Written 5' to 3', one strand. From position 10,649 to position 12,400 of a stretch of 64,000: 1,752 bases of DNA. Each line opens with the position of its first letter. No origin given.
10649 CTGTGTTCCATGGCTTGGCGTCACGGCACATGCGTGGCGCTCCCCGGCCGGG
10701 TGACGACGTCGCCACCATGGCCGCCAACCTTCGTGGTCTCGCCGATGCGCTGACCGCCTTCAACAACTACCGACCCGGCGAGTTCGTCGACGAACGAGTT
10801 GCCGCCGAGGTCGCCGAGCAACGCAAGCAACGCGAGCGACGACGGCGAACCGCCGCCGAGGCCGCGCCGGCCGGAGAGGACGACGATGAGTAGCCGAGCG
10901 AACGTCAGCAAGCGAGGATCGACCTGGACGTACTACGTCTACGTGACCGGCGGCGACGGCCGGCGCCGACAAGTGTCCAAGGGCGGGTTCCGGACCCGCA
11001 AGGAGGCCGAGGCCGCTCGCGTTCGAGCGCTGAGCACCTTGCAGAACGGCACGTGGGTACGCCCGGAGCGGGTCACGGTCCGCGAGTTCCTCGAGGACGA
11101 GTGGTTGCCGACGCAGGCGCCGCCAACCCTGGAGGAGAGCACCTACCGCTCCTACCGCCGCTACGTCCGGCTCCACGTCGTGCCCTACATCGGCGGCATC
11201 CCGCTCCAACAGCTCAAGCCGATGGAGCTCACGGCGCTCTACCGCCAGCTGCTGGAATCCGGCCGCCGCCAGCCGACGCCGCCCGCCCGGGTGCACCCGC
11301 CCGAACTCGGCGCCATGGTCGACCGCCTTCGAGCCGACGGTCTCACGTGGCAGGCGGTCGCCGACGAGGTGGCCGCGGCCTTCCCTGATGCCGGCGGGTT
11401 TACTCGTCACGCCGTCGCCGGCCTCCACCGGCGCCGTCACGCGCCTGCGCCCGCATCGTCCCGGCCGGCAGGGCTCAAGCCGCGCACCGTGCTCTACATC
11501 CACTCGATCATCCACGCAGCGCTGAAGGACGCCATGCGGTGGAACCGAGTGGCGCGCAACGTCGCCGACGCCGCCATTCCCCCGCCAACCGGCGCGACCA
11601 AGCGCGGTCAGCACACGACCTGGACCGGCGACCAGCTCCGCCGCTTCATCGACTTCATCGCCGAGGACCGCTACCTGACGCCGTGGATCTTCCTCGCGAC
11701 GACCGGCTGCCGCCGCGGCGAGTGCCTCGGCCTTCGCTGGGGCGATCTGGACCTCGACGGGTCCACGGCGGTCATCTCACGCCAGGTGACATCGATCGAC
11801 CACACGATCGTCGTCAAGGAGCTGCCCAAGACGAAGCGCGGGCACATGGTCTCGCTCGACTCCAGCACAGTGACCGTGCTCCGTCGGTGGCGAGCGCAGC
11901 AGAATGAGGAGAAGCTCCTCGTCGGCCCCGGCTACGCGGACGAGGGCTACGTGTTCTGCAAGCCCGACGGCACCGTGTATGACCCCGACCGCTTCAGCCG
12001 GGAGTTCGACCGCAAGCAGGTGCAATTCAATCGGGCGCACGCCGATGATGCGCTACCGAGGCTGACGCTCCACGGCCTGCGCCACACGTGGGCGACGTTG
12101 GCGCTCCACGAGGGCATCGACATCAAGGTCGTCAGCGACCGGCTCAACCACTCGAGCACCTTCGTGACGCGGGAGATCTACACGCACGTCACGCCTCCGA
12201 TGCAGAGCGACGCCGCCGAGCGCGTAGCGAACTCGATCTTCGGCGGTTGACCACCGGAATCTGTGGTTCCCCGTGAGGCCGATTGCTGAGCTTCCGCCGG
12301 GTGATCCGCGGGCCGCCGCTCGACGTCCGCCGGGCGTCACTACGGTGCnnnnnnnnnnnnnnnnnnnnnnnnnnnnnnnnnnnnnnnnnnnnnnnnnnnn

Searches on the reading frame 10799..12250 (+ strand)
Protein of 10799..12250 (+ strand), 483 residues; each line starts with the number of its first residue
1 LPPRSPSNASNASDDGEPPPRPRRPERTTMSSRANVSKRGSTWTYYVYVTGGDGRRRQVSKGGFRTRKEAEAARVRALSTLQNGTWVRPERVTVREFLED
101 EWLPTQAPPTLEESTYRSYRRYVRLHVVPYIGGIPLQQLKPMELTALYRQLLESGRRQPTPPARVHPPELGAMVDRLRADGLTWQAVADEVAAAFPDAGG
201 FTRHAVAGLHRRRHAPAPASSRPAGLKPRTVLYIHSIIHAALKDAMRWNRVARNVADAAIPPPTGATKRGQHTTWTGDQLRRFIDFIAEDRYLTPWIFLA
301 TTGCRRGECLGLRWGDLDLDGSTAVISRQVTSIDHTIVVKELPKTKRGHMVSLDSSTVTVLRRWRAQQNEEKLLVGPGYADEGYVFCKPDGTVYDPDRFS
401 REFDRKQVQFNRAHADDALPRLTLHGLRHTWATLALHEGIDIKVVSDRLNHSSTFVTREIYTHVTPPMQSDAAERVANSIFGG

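Call 4: search_protein_families(library=pfam, proteins=[window:10799-12250:+], max_evalue=0.1)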
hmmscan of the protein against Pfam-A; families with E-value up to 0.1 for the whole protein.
window:10799-12250:+ (483 aa): 4 families
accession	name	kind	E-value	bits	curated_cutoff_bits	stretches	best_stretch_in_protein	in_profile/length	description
PF00589.27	Phage_integrase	-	3.7e-19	69.6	27.1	1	276-465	4-169/172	Phage integrase family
PF14659.12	Phage_int_SAM_3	-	5.2e-10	39.8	22.6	1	94-151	2-57/58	Phage integrase, N-terminal SAM-like domain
PF14657.12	Arm-DNA-bind_4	-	4.8e-09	36.1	22.3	1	42-84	1-45/47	Arm DNA-binding domain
PF22022.2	Phage_int_M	-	0.0092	16.6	27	1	100-156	6-61/96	Phage integrase central domain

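Call 5: search_protein_families(library=ncbifam, proteins=[window:10799-12250:+], max_evalue=0.1)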
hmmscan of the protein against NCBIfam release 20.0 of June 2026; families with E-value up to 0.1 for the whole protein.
window:10799-12250:+ (483 aa): 8 families
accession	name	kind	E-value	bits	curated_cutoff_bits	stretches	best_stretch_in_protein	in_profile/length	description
NF040815.2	recomb_XerA_Arch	equivalog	7.8e-14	51.9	220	2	420-465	211-255/263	site-specific tyrosine recombinase/integron integrase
TIGR02249.1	integrase_gron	subfamily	9.1e-11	41.7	265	1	418-466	254-302/315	integron integrase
TIGR02224.1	recomb_XerC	equivalog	2e-10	40.5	335.15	1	299-465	137-278/295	tyrosine recombinase XerC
TIGR02225.1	recomb_XerD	equivalog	1.1e-09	38.1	329.6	1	299-466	133-276/290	site-specific tyrosine recombinase XerD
NF011946.0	PRK15417.1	equivalog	2.9e-09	36.5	435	1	407-465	258-316/337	integron integrase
NF001399.0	PRK00283.1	subfamily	3.4e-09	36.4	279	1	336-465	165-284/300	tyrosine recombinase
NF003462.0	PRK05084.1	equivalog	6.9e-08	31.6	267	1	421-477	302-357/360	tyrosine recombinase XerS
NF002331.0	PRK01287.1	subfamily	0.001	18.1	371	1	300-465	172-313/365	site-specific tyrosine recombinase XerC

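Call 6: search_protein_families(library=padloc, proteins=[window:10799-12250:+], max_evalue=0.1)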
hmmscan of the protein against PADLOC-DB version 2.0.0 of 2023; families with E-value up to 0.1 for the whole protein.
window:10799-12250:+ (483 aa): 0 families
